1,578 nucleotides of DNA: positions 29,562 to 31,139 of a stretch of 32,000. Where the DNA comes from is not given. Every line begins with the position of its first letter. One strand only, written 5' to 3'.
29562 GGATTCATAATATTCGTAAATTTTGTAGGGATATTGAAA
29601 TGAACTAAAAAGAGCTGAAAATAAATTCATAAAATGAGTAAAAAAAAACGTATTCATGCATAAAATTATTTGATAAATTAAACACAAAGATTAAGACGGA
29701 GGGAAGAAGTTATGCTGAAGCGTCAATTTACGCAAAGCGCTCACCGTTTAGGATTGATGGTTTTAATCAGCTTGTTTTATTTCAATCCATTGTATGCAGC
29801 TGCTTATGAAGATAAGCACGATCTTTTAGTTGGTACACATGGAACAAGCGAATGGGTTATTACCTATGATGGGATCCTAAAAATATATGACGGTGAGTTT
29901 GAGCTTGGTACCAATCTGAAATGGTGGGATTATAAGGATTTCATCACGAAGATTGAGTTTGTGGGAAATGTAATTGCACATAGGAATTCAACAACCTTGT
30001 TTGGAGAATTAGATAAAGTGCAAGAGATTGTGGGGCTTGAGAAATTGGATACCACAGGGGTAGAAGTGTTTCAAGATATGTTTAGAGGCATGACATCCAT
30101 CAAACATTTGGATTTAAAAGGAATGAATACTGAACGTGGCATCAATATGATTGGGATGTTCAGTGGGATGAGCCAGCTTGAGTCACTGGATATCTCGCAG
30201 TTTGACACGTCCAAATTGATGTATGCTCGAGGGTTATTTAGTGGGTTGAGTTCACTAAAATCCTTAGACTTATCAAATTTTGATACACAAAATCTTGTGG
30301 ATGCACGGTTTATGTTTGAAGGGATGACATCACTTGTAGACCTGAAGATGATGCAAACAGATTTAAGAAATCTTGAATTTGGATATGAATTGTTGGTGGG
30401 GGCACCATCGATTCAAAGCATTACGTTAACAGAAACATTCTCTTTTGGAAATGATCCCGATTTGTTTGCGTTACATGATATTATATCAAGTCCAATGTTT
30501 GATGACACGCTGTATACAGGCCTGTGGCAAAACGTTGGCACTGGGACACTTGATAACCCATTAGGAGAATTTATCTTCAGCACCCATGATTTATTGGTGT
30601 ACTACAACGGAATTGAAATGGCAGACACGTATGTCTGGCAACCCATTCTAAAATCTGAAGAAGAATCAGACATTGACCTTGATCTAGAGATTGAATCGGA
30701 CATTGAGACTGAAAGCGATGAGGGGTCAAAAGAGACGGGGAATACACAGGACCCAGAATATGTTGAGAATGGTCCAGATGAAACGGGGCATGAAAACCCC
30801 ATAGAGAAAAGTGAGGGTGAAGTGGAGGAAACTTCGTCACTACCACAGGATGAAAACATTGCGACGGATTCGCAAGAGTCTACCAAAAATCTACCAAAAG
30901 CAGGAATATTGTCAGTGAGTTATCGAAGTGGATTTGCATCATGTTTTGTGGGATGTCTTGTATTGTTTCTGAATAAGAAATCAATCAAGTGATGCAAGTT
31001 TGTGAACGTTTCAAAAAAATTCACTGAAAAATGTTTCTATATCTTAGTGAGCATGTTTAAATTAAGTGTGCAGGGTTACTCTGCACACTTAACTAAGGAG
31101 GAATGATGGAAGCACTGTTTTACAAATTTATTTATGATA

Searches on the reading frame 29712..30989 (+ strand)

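Call 60: search_protein_families(library=pfam, proteins=[window:29712-30989:+], max_evalue=0.001)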
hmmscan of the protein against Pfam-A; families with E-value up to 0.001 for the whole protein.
window:29712-30989:+ (426 aa): 3 families
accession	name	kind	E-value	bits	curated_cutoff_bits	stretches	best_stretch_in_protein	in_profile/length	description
PF03382.20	DUF285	-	5.5e-14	52.4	25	1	97-207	7-112/120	Mycoplasma protein of unknown function, DUF285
PF13855.12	LRR_8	-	1.6e-07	31.4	27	0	148-189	19-58/61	Leucine rich repeat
PF23952.1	LRR_EndoS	-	0.00099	19.8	27.9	0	102-189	34-115/116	Endo-beta-N-acetylglucosaminidase EndoS LRR domain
